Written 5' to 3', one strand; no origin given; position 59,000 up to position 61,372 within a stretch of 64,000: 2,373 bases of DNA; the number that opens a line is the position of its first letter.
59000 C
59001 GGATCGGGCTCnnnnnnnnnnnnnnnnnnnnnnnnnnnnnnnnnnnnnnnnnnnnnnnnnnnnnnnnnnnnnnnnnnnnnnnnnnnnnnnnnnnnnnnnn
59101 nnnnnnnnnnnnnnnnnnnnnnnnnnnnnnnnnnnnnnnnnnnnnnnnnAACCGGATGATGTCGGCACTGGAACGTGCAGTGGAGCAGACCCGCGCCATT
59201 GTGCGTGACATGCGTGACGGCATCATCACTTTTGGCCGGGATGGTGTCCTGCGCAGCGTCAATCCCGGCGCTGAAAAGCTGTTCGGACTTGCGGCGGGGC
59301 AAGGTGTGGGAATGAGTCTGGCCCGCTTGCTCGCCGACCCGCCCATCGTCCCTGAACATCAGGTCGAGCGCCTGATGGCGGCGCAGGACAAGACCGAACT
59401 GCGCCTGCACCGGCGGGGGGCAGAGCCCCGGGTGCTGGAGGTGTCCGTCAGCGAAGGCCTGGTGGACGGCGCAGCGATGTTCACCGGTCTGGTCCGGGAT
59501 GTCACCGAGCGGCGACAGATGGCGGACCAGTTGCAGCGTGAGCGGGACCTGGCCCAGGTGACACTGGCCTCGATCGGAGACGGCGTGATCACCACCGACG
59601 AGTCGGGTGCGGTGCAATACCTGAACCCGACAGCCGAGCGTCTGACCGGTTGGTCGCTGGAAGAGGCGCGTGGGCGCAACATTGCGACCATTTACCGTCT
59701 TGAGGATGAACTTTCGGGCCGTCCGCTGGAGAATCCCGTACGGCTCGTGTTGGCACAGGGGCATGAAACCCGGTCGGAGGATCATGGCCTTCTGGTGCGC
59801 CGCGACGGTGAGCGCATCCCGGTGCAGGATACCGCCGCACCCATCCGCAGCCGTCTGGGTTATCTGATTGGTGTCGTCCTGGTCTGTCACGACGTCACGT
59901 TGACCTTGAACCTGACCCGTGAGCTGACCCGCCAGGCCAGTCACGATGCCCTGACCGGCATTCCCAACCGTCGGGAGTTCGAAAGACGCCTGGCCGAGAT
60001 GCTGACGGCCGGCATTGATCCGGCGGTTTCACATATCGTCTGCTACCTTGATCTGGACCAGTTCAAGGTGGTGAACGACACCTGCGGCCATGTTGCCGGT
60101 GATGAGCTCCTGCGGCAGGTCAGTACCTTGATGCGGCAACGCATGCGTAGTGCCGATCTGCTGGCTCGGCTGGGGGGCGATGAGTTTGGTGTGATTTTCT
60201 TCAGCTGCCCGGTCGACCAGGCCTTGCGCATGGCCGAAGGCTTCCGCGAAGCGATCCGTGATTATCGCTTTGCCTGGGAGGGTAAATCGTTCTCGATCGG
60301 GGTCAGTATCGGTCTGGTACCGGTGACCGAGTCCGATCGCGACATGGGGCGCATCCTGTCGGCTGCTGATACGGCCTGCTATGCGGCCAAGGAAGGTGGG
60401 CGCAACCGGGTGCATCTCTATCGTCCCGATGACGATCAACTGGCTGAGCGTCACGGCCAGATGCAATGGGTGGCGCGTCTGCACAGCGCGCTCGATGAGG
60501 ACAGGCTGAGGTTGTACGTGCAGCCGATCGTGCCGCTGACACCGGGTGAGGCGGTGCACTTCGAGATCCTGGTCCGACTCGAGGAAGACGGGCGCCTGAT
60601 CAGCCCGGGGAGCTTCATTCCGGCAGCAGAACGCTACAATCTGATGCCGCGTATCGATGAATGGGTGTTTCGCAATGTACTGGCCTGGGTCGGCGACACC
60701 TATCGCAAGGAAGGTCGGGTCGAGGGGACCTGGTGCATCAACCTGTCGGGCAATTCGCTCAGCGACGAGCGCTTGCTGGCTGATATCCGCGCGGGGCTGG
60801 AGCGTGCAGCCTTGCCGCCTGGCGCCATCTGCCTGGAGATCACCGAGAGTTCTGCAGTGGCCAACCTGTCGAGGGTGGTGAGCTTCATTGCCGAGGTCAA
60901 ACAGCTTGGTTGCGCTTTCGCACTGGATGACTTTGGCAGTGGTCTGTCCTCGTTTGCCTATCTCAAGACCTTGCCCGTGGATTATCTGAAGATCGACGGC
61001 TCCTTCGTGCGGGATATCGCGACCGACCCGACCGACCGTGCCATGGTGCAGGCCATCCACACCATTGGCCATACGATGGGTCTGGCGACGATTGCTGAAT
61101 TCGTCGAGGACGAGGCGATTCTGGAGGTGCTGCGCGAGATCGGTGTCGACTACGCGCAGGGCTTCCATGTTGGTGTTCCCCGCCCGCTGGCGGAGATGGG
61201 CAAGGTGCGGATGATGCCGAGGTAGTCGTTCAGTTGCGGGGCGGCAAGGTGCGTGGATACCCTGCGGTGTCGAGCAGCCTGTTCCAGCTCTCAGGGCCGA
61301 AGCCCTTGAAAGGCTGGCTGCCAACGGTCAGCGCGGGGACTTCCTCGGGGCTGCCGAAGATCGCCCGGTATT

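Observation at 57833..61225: Ammonium-transporter (Amt) domain fused to PAS-GGDEF-EAL: candidate ammonium transceptor controlling c-di-GMP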

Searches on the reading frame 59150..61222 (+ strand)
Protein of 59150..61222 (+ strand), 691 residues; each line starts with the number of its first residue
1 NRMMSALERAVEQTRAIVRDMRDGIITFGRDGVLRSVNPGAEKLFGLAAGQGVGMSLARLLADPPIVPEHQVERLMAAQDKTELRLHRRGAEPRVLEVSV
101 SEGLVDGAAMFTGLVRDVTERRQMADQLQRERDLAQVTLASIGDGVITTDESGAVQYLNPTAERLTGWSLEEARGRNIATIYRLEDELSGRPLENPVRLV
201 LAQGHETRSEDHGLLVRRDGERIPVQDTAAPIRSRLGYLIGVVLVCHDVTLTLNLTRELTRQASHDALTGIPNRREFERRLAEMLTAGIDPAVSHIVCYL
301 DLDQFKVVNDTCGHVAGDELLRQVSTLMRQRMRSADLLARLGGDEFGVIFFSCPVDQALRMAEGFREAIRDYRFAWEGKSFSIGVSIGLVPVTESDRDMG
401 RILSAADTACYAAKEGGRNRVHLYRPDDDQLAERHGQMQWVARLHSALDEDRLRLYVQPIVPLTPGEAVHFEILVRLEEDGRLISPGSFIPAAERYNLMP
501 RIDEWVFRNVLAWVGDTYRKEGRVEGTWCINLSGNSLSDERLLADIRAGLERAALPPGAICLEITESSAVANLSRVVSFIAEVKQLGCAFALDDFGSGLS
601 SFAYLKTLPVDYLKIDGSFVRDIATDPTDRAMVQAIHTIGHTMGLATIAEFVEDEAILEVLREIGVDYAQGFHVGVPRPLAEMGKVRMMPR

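Call 18: search_solved_structures(query=window:59150-61222:+, max_evalue=1e-30, show_alignments=3)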
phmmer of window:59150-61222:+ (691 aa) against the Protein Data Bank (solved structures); distinct sequences matched with E-value up to 1e-30: 21.
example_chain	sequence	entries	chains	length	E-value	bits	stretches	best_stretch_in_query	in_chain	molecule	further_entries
5xgb_A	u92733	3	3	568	6.5e-175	586.5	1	121-681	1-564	Uncharacterized protein | Uncharacterized protein PA0861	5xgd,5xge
8pps_A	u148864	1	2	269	3.4e-81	276.8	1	427-681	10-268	EAL domain-containing protein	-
5m3c_A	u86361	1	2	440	2.2e-70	241.1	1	264-681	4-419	Diguanylate cyclase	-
4rnh_A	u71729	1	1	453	2.4e-65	224.4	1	260-685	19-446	Motility regulator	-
4rnf_A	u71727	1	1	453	5.5e-64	219.9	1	260-685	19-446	Motility regulator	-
9clo_A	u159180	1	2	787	3.3e-50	174.4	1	261-683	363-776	Oxygen sensor protein DosP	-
9bgv_A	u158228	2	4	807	3.5e-50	174.3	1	261-683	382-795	Oxygen sensor protein DosP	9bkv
9cmf_A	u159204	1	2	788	4.1e-50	174.1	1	261-683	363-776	Oxygen sensor protein DosP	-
9cdr_A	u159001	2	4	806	4.3e-50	174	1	261-683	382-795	Oxygen sensor protein DosP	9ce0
7lkq_A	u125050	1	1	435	8.3e-45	156.6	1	255-680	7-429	FimX(GGDEF-EAL)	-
4j40_A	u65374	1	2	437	1.1e-44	156.2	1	259-677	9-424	FimX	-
5m1t_A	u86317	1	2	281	1.6e-39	139.1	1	434-682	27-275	MucR Phosphodiesterase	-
3pjw_A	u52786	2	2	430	1.6e-39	139.1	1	258-679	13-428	Cyclic dimeric GMP binding protein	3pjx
4rni_A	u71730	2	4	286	1.4e-35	126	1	442-685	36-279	Motility regulator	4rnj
2r6o_A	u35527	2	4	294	8.1e-35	123.5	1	432-679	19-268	Putative diguanylate cyclase/phosphodiesterase (GGDEF & EAL domains) | PUTATIVE DIGUANYLATE CYCLASE/PHOSPHODIESTERASE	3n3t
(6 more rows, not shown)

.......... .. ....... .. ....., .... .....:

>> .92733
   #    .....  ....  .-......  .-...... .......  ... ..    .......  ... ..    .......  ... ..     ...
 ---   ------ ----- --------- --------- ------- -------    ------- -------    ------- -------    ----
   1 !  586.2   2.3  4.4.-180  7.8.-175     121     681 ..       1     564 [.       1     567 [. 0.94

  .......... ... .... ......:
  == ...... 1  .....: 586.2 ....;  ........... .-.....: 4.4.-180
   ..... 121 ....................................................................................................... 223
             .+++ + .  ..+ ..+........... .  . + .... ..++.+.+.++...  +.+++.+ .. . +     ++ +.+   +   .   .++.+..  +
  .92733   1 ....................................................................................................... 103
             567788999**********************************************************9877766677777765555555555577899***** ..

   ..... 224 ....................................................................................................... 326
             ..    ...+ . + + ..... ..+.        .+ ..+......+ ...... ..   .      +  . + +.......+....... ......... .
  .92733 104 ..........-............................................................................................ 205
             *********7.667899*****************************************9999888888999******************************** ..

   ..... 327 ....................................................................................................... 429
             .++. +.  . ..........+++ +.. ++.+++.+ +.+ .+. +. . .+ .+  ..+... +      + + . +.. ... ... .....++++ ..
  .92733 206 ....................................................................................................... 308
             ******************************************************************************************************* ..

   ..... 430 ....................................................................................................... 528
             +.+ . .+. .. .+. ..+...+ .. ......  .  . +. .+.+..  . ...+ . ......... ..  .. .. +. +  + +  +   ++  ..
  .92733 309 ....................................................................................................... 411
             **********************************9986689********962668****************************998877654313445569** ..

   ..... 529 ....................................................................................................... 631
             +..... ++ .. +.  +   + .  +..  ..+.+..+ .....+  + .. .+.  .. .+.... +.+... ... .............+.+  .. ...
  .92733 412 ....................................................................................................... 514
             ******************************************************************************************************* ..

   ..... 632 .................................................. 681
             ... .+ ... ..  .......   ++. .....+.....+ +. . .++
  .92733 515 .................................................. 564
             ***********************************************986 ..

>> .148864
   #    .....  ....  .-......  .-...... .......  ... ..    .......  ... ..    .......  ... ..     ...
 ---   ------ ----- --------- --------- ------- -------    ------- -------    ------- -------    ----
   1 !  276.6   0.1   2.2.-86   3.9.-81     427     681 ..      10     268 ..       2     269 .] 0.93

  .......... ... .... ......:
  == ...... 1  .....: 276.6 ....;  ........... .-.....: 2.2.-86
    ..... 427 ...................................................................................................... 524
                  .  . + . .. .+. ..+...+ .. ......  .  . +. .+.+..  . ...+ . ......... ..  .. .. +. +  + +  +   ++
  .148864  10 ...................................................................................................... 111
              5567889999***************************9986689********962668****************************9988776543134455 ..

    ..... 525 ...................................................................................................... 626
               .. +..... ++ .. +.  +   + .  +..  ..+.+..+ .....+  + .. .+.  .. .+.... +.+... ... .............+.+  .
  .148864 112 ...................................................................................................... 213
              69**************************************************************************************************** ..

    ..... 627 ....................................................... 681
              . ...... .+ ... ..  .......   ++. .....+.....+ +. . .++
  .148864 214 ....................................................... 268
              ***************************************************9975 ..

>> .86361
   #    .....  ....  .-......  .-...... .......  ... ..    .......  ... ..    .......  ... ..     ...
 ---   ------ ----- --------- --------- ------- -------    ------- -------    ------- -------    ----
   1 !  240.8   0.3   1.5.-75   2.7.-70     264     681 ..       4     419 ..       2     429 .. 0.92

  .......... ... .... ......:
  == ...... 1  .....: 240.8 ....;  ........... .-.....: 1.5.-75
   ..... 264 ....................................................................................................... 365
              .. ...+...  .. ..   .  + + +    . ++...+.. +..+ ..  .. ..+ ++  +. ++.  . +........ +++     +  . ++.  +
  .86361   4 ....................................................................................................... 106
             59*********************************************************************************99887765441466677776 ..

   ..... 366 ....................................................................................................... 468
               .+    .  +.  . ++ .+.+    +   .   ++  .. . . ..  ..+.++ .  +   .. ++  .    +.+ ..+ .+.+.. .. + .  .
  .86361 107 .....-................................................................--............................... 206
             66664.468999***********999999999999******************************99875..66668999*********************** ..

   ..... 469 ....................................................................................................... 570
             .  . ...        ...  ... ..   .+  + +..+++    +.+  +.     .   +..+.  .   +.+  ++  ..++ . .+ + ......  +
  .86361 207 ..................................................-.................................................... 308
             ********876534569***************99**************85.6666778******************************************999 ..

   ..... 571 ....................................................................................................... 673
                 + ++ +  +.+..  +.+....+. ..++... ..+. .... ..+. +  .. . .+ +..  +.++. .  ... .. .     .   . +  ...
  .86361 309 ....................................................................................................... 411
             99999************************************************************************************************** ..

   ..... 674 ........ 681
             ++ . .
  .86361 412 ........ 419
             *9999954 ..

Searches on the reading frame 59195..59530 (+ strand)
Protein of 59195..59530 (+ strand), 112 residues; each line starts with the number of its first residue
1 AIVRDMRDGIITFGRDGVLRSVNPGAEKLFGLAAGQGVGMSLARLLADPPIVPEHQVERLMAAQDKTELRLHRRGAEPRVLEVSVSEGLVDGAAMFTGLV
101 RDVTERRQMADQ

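Call 66: search_protein_families(library=pfam, proteins=[window:59195-59530:+], max_evalue=10)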
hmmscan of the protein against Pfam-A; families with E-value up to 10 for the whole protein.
window:59195-59530:+ (112 aa): 5 families
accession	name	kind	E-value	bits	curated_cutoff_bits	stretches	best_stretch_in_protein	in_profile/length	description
PF08448.16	PAS_4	-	2.5e-10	41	23.1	1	6-108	4-110/110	PAS fold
PF00989.32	PAS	-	1.3e-06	28.8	22.6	1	1-103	5-113/113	PAS fold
PF13426.13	PAS_9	-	3.1e-06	27.8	27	1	8-105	2-103/103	PAS domain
PF12860.13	PAS_7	-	0.00021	21.9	27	1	5-109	3-113/115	PAS fold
PF13188.13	PAS_8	-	0.0023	18.2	21.8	1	2-53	6-54/65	PAS domain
